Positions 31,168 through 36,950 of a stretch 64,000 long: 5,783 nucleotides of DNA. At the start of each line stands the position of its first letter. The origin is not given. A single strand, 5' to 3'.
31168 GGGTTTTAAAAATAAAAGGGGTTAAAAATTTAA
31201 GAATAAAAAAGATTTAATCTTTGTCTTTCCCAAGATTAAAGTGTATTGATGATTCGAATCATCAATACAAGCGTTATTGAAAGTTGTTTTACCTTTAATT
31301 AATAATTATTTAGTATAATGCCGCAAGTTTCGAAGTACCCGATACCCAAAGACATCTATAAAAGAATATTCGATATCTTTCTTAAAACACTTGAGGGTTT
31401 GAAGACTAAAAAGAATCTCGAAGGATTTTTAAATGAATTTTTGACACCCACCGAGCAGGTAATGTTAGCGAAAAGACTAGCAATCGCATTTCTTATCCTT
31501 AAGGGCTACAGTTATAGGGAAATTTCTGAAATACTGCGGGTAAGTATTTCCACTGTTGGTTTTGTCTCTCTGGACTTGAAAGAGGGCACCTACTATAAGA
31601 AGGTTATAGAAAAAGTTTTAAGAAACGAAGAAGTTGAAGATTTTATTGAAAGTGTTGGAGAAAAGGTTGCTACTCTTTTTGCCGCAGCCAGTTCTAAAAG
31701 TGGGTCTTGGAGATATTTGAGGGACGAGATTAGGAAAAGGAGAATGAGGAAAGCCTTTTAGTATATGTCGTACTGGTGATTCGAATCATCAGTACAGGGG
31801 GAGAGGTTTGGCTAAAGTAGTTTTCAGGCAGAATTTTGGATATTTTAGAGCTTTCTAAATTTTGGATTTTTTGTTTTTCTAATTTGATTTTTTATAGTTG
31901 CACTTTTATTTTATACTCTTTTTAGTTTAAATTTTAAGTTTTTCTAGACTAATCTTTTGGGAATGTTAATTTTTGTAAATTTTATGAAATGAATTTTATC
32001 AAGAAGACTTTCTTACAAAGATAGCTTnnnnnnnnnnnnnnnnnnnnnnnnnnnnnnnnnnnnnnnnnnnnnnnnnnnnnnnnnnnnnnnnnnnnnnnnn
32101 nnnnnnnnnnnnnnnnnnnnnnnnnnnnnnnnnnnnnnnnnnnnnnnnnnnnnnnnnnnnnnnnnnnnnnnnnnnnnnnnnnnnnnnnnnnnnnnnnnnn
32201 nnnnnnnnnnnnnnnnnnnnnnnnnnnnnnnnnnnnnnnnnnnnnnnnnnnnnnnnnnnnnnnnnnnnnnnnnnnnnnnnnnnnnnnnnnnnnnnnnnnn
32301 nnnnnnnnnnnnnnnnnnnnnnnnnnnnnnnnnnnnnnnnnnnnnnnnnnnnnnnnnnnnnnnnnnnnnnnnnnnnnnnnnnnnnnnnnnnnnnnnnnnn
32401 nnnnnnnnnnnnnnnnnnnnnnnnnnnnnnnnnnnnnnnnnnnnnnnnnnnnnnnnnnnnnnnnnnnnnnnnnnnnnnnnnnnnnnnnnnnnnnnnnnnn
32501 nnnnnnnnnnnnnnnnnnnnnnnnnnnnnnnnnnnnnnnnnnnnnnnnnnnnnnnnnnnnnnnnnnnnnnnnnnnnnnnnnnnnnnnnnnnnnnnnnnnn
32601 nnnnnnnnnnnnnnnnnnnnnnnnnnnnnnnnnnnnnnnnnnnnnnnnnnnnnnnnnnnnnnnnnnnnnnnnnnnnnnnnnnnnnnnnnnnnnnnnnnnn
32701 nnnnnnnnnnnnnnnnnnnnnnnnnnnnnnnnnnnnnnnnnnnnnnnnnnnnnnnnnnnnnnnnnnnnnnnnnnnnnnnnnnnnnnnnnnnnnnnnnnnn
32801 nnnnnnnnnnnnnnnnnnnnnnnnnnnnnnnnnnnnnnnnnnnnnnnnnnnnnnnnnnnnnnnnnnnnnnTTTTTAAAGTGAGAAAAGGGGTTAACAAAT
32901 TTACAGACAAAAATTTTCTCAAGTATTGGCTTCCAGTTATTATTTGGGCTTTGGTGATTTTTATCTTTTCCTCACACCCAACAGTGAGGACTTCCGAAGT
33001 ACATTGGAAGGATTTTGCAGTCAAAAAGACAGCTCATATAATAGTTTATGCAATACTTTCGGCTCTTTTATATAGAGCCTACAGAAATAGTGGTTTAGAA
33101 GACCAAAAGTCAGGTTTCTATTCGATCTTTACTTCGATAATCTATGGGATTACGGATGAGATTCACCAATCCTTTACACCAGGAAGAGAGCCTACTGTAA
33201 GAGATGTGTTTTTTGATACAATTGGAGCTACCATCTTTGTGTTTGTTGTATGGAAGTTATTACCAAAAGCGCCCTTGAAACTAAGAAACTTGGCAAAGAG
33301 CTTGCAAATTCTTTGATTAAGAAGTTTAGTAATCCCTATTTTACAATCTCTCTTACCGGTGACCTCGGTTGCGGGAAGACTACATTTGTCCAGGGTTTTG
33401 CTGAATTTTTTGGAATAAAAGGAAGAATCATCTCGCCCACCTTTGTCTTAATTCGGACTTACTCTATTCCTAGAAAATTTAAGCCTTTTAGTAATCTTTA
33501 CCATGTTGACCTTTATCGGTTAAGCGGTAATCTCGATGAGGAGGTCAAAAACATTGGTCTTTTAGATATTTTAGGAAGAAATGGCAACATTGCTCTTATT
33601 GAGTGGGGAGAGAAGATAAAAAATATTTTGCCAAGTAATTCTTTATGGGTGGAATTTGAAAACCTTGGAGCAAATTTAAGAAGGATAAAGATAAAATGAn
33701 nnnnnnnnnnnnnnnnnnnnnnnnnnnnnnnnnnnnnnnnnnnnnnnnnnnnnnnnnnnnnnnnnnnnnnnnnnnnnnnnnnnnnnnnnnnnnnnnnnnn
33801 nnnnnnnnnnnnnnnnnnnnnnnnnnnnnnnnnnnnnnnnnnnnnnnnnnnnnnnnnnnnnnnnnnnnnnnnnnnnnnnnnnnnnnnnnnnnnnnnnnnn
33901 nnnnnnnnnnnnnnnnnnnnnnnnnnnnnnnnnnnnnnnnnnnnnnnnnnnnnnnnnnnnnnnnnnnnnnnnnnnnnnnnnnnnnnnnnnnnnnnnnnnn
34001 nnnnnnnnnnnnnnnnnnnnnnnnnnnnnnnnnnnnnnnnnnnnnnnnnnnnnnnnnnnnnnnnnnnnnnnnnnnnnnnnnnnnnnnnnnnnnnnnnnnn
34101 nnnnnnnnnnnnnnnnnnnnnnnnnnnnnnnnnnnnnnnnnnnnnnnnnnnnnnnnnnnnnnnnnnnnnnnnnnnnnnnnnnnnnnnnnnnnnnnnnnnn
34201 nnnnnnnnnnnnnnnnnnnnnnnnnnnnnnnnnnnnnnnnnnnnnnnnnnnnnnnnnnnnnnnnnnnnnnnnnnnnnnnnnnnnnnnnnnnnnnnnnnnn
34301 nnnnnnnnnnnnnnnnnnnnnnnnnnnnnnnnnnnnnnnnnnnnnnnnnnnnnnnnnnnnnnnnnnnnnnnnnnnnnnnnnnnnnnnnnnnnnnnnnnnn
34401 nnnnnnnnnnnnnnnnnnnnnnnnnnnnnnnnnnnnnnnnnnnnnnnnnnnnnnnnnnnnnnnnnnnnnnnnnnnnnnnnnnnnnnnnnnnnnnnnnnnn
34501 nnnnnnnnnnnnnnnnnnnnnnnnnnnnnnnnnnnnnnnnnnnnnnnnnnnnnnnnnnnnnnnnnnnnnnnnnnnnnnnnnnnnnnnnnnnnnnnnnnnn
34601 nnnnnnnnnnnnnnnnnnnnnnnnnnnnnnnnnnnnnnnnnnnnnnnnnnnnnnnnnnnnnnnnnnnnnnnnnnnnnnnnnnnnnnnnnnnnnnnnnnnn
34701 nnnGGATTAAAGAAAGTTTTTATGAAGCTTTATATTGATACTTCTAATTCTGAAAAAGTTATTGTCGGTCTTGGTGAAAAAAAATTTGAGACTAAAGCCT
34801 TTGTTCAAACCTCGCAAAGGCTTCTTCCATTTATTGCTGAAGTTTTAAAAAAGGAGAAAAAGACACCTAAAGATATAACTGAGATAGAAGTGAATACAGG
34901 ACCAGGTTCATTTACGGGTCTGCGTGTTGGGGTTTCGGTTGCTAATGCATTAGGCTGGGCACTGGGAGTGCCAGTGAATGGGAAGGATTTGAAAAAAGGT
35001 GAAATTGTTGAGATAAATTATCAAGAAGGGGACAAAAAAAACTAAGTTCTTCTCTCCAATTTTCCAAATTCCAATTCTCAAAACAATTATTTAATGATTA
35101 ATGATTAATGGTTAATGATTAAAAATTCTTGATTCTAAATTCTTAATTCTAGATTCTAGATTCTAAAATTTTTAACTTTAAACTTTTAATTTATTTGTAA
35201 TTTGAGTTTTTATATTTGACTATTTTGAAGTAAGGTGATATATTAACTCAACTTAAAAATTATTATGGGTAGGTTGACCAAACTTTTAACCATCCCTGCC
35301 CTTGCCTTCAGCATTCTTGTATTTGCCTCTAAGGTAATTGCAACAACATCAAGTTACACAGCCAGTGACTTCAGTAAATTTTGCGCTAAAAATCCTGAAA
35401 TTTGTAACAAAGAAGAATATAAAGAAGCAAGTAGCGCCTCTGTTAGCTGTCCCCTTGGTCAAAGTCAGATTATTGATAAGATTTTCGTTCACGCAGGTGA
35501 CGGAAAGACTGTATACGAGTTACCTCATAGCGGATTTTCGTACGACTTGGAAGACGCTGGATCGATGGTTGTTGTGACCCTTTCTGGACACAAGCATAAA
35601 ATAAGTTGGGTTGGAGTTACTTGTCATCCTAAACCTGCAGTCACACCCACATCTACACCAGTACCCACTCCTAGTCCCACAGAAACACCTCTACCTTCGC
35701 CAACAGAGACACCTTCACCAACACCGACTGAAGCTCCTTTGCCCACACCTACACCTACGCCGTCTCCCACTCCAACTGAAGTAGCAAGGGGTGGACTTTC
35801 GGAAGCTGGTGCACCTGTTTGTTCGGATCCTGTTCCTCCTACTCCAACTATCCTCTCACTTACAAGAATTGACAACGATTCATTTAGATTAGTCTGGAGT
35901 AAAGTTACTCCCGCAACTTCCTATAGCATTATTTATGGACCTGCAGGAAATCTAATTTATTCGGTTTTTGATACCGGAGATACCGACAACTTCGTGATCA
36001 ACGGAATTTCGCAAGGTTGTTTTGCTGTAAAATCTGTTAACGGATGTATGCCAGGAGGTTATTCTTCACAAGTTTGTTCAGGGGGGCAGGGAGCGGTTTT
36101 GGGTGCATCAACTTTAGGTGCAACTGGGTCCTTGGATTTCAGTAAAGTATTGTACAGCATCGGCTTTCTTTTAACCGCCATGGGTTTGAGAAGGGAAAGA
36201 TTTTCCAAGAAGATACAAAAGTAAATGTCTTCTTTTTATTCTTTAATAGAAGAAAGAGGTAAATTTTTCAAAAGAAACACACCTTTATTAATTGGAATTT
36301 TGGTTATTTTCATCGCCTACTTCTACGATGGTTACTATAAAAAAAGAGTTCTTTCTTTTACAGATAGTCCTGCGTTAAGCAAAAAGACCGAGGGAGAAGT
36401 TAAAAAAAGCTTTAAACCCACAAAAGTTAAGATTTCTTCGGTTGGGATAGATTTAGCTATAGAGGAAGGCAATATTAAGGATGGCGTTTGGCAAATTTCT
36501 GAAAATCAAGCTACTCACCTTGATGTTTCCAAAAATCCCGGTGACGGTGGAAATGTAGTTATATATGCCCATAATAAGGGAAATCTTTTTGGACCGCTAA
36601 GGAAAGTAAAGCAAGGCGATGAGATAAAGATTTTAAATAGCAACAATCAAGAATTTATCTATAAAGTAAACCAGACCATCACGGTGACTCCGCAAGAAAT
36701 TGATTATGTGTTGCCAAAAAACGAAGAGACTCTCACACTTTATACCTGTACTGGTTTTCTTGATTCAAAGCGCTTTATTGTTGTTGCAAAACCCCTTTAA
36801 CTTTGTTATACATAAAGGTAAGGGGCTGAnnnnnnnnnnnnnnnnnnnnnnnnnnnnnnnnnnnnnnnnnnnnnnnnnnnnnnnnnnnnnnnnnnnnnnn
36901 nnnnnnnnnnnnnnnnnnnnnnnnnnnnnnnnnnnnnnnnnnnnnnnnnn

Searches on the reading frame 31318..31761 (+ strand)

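Call 69: search_protein_families(library=pfam, proteins=[window:31318-31761:+], max_evalue=0.001)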
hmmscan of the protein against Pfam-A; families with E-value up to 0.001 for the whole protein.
window:31318-31761:+ (147 aa): 4 families
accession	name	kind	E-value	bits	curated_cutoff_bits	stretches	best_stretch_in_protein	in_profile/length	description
PF01371.25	Trp_repressor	-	5.8e-12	46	27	1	19-98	4-85/88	Trp repressor protein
PF13384.12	HTH_23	-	4.3e-05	23.6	24.6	1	51-80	5-34/50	Homeodomain-like domain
PF08281.18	Sigma70_r4_2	-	0.00015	21.8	25.7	1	58-80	19-43/54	Sigma-70, region 4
PF13518.12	HTH_28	-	0.00098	19.6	25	0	52-80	1-29/52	Helix-turn-helix domain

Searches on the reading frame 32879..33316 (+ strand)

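Call 69: search_protein_families(library=pfam, proteins=[window:32879-33316:+], max_evalue=0.001)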
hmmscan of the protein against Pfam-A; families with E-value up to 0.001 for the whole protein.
window:32879-33316:+ (145 aa): 1 family
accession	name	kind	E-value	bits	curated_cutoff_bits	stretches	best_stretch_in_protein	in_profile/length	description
PF04892.17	VanZ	-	1.2e-14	55.4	30.1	1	17-125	2-123/126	VanZ like family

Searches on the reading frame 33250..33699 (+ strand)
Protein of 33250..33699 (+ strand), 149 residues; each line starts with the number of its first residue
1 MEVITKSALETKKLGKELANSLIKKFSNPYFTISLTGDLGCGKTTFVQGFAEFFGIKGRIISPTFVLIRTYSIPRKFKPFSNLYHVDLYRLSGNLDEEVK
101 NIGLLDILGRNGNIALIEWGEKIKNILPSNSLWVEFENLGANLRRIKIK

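Call 69: search_protein_families(library=pfam, proteins=[window:33250-33699:+], max_evalue=0.001)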
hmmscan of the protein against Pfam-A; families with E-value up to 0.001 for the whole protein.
window:33250-33699:+ (149 aa): 1 family
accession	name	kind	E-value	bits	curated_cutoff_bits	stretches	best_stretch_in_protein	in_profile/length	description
PF02367.23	TsaE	-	1e-31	110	26.6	1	6-141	2-123/128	Threonylcarbamoyl adenosine biosynthesis protein TsaE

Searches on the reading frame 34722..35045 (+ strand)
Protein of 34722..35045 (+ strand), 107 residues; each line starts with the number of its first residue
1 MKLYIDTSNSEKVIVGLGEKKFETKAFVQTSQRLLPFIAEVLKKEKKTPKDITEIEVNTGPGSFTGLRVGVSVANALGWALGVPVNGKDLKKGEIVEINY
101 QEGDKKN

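Call 69: search_protein_families(library=pfam, proteins=[window:34722-35045:+], max_evalue=0.001)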
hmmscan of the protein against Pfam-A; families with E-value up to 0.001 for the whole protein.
window:34722-35045:+ (107 aa): 1 family
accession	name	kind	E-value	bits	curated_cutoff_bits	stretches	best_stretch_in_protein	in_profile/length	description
PF00814.31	TsaD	-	3.8e-15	56.8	24.8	1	30-86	29-85/264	tRNA N6-adenosine threonylcarbamoyltransferase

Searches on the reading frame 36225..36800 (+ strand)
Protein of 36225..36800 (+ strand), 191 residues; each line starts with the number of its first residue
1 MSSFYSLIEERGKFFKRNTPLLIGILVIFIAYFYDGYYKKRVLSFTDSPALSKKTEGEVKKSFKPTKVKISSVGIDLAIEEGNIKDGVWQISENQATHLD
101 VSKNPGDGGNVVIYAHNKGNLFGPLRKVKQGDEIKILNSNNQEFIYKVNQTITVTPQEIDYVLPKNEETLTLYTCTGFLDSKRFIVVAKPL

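Call 69: search_protein_families(library=pfam, proteins=[window:36225-36800:+], max_evalue=0.001)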
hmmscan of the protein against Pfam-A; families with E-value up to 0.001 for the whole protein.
window:36225-36800:+ (191 aa): 1 family
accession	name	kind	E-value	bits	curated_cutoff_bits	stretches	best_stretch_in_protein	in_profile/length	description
PF04203.18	Sortase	-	5.8e-24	84.7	26.6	1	69-190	2-124/125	Sortase domain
